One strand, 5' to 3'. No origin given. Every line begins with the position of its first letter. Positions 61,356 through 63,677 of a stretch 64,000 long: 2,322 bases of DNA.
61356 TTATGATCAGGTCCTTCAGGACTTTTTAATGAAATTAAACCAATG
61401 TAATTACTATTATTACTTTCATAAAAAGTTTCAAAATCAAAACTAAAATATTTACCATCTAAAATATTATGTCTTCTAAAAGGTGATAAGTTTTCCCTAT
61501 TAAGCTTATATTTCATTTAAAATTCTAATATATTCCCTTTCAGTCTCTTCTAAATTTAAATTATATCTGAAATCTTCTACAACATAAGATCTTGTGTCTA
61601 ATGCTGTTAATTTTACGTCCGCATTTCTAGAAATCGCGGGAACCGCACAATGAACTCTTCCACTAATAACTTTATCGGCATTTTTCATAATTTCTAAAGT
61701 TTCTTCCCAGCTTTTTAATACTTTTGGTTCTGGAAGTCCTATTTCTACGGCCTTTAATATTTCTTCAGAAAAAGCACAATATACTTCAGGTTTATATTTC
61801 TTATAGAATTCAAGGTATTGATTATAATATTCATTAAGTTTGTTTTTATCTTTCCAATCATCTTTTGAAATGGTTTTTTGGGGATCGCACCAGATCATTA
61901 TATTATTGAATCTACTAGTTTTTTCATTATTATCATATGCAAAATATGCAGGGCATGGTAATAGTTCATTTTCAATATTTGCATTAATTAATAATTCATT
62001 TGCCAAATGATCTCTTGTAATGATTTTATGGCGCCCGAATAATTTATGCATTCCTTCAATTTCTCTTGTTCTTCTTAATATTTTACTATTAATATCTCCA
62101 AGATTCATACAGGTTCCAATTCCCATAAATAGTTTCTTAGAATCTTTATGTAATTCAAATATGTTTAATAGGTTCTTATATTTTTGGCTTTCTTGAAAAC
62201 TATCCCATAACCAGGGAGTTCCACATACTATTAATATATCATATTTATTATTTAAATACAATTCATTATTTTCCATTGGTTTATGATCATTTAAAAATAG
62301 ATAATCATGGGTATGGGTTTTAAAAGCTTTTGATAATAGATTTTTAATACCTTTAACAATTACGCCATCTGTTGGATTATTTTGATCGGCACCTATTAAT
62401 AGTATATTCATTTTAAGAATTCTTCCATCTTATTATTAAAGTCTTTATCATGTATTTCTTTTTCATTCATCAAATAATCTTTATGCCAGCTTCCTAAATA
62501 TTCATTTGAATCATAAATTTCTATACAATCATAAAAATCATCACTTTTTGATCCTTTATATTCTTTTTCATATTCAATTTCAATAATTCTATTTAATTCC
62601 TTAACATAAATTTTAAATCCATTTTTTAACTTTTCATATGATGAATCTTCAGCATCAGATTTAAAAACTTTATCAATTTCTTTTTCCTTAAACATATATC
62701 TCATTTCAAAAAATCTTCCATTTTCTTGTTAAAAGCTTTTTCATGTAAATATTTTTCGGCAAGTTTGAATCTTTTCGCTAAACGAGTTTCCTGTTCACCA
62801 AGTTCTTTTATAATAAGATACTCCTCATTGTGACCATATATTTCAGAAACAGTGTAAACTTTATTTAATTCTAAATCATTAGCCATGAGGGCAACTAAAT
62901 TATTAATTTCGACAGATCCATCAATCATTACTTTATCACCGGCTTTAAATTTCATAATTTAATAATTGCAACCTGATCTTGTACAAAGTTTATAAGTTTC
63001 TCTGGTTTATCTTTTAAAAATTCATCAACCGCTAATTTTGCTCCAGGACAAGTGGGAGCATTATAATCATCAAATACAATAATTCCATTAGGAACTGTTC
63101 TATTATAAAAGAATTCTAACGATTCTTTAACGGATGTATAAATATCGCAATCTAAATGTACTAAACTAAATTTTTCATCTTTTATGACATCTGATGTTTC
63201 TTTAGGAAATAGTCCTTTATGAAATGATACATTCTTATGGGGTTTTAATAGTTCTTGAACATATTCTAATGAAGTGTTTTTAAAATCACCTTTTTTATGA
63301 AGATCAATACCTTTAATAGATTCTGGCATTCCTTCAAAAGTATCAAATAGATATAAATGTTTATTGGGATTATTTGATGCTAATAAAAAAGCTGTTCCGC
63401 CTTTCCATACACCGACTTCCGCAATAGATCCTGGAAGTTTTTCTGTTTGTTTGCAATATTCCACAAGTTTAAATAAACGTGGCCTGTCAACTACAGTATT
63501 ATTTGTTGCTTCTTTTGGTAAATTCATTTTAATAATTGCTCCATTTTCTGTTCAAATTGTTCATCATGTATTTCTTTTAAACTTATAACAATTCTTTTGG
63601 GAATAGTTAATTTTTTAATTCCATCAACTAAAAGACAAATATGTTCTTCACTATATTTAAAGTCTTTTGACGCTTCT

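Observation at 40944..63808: Nineteen small genes with different N-termini share one C-terminal helix fused to the next gene's start, and bracket nearly every enzyme gene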

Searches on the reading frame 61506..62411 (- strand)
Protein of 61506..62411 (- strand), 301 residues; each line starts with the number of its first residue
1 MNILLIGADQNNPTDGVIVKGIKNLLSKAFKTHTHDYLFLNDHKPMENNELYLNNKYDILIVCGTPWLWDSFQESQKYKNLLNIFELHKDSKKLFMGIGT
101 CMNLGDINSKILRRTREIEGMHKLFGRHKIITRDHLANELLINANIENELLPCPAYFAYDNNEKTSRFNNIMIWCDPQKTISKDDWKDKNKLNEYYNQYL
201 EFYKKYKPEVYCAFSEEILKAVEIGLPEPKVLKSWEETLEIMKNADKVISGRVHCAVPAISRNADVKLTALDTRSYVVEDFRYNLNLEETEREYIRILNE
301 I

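Call 74: search_protein_families(library=pfam, proteins=[window:61506-62411:-], max_evalue=0.001)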
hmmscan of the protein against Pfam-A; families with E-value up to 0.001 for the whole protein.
window:61506-62411:- (301 aa): 1 family
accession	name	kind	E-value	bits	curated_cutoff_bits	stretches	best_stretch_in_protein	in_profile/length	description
PF04230.19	PS_pyruv_trans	-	4.1e-15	56.9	25.3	1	22-261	11-268/280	Polysaccharide pyruvyl transferase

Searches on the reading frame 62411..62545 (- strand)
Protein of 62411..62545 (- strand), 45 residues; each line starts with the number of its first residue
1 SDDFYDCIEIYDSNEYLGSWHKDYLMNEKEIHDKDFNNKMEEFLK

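Call 37: find_homologous_proteins(query=A3, max_evalue=10)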
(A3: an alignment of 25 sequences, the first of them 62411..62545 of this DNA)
Query A3 (25 sequences) (45 aa, profile of the alignment): 2 proteins with E <= 10 among 26 candidates.
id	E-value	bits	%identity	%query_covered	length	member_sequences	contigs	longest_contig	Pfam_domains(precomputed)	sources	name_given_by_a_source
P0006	7.8e-6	44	39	58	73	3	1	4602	-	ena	-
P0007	9.6e-6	44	25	62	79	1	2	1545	-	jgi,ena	-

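Call 40: find_encoding_contigs(protein=P0006, flank=10000, max_places=10)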
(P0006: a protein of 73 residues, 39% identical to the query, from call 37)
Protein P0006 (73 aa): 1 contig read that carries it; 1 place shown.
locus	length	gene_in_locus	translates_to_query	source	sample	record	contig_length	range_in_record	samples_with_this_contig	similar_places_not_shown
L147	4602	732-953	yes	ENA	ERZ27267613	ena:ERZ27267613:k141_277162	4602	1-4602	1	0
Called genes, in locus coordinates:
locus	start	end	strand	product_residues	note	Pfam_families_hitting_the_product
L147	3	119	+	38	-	?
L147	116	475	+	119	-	-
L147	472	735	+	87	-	-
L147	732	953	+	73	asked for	-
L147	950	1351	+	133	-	-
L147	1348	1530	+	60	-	-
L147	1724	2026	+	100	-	-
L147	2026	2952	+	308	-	PF13365:Trypsin_2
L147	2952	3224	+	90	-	-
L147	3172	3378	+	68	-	-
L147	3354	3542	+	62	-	-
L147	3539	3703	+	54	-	-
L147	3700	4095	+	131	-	-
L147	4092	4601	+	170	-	?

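Call 44: search_protein_representatives(alignment_id=A4)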
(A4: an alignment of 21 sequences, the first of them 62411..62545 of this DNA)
Query: 21 sequences, 50 profile positions. Proteins with E-value up to 0.001 (for the whole library): 22; up to 1e-10: 0; up to 1e-30: 0. The best 22 are listed.
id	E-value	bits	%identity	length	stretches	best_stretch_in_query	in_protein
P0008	1.5e-10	57.3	-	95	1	4-47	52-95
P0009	9.6e-10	54.7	-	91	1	7-49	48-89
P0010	1.3e-09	54.3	-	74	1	4-49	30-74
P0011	6.4e-09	52.1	-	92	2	6-50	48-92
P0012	3.7e-08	49.7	-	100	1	4-47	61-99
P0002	4.6e-08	49.4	-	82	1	4-47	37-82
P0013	7.2e-08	48.7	-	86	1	4-50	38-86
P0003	1.1e-07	48.2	-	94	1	4-47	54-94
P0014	1.9e-07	47.4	-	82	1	5-49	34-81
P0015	2.2e-06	44.0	-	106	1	4-47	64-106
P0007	6.4e-06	42.5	-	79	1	4-48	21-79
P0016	8.9e-06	42.1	-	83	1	9-47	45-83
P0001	1.0e-05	41.8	-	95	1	9-48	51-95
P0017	2.1e-05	40.9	-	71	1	4-47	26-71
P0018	2.6e-05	40.5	-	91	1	9-46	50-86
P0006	3.9e-05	40.0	-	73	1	1-47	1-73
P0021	2.5e-04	37.4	-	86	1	12-49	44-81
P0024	3.3e-04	37.0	-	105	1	12-47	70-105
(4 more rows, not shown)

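Call 48: find_encoding_contigs(protein=P0024, flank=10000, max_places=6)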
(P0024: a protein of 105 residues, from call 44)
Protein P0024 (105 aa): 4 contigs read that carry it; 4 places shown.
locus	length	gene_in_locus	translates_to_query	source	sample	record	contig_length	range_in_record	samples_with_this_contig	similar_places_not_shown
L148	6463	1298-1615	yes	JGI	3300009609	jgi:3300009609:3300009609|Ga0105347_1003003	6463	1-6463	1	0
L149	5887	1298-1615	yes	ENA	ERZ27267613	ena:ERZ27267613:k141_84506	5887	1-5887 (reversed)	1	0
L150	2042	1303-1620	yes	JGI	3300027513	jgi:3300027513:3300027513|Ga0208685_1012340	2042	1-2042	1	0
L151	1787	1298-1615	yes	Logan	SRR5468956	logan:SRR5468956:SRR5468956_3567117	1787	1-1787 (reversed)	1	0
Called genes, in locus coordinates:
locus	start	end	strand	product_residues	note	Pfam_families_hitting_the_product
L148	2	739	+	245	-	?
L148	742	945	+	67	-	-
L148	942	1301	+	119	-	-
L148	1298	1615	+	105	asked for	-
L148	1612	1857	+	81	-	-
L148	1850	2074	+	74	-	-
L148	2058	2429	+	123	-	-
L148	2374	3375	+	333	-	PF13482:RNase_H_2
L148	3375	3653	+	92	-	-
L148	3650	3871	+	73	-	-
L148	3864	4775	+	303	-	PF00154:RecA_N (weak)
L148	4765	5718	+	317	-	PF00294:PfkB, PF08543:Phos_pyr_kin (weak)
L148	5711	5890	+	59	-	-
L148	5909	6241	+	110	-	PF18909:dGTP_diPhyd_N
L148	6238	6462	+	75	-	?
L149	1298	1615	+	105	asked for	-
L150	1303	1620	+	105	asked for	-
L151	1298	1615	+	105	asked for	-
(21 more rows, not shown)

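Call 51: find_encoding_contigs(protein=P0021, flank=10000, max_places=4)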
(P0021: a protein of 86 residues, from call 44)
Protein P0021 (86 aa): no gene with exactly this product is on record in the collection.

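Call 52: find_encoding_contigs(protein=P0018, flank=10000, max_places=4)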
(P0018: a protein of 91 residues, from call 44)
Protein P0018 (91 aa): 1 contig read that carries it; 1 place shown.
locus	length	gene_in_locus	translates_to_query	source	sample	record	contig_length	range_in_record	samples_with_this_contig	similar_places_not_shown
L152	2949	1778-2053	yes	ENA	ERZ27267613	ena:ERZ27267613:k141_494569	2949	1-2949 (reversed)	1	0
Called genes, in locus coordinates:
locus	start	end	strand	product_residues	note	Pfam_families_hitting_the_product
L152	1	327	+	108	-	?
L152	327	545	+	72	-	-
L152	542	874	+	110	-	-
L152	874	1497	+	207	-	-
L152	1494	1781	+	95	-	-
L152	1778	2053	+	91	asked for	-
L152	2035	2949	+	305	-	?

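Call 53: find_encoding_contigs(protein=P0016, flank=10000, max_places=4)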
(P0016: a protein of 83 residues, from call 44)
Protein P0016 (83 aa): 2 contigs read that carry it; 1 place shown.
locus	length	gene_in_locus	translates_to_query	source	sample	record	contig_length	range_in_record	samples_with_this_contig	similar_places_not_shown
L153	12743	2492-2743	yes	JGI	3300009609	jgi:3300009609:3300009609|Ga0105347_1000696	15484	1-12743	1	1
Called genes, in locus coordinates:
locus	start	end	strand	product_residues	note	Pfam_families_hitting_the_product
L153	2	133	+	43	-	?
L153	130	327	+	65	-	-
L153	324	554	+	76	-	-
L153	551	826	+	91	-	-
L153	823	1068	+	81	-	-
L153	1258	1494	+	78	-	-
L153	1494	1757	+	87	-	-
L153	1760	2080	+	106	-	-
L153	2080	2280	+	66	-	-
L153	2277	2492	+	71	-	-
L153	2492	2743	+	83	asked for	-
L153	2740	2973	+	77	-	-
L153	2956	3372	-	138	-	-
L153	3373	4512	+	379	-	PF12705:PDDEXK_1 (weak)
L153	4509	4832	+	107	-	-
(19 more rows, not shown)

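Call 82: search_solved_structures(query=A4, max_evalue=10, show_alignments=3)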
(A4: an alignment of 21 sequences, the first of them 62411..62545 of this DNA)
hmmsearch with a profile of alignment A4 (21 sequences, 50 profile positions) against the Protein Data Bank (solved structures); distinct sequences matched with E-value up to 10: 0.
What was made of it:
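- Tried and rejected: A PDB sequence search with the profile gave nothing at E<=10 (call 82).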

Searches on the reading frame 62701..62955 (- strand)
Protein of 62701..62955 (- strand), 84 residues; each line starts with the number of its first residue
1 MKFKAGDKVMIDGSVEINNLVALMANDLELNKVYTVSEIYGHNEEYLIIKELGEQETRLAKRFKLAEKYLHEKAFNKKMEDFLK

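Call 27: search_protein_families(library=pfam, proteins=[window:62701-62955:-], max_evalue=0.05)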
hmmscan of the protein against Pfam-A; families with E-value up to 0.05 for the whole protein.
window:62701-62955:- (84 aa): 0 families

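Call 73: predict_structure(alignment_id=A6)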
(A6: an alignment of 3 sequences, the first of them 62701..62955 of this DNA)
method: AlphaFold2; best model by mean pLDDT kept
length: 84 residues; sequences in the alignment: 3
mean_pLDDT: 68.8   pTM: 0.54
mean pLDDT of the five models: 68.8, 68.3, 67.3, 61.4, 47.1
residues with pLDDT >= 90: 0; 70-90: 43; 50-70: 35; < 50: 6
segments of 3 or more residues with pLDDT < 50: 19-24
pLDDT, mean of each block of 10 residues (from residue 1): 78 59 55 78 68 69 74 69 70
secondary structure, 60 per line:
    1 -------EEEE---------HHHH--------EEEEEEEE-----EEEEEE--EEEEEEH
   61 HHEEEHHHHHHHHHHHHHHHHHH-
elements in order: E8-11 H21-24 E33-40 E46-51 E54-59 E63-65 H66-83
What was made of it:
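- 62701..62955 (-): M-family gene (84 aa), class II N-domain (MKFKAGD..). Motif 62704-62745. AF2 model of this protein: beta strands plus C-terminal helix 66-83, pLDDT 69 (call 73).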

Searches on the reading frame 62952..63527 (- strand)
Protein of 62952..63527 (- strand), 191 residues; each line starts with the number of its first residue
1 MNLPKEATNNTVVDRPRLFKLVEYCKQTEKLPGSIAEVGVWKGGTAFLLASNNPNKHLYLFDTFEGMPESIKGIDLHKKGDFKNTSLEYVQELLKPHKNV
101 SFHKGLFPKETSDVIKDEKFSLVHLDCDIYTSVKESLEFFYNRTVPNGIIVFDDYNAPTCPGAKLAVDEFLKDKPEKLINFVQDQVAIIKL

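Call 21: find_encoding_contigs(protein=window:62952-63527:-, flank=10000, max_places=6)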
Protein window:62952-63527:- (191 aa): 4 contigs read that carry it; 4 places shown.
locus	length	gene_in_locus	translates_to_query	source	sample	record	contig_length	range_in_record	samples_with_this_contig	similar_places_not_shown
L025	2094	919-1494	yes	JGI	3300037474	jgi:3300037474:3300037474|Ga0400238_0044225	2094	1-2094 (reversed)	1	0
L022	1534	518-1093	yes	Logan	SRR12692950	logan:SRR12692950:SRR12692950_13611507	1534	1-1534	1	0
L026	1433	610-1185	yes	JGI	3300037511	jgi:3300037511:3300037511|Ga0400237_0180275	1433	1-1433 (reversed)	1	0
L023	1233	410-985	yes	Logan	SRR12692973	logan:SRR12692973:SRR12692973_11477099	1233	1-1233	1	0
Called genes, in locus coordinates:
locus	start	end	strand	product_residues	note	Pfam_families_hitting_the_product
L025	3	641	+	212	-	?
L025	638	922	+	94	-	-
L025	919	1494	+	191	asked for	PF05711:TylF, PF13578:Methyltransf_24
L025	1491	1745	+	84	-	-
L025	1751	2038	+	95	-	-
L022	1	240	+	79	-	?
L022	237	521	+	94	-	-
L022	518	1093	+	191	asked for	PF05711:TylF, PF13578:Methyltransf_24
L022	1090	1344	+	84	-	-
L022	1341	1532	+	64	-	?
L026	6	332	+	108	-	PF01075:Glyco_transf_9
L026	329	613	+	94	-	-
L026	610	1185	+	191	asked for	PF05711:TylF, PF13578:Methyltransf_24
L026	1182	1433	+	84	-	?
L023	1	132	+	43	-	?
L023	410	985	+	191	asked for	PF05711:TylF, PF13578:Methyltransf_24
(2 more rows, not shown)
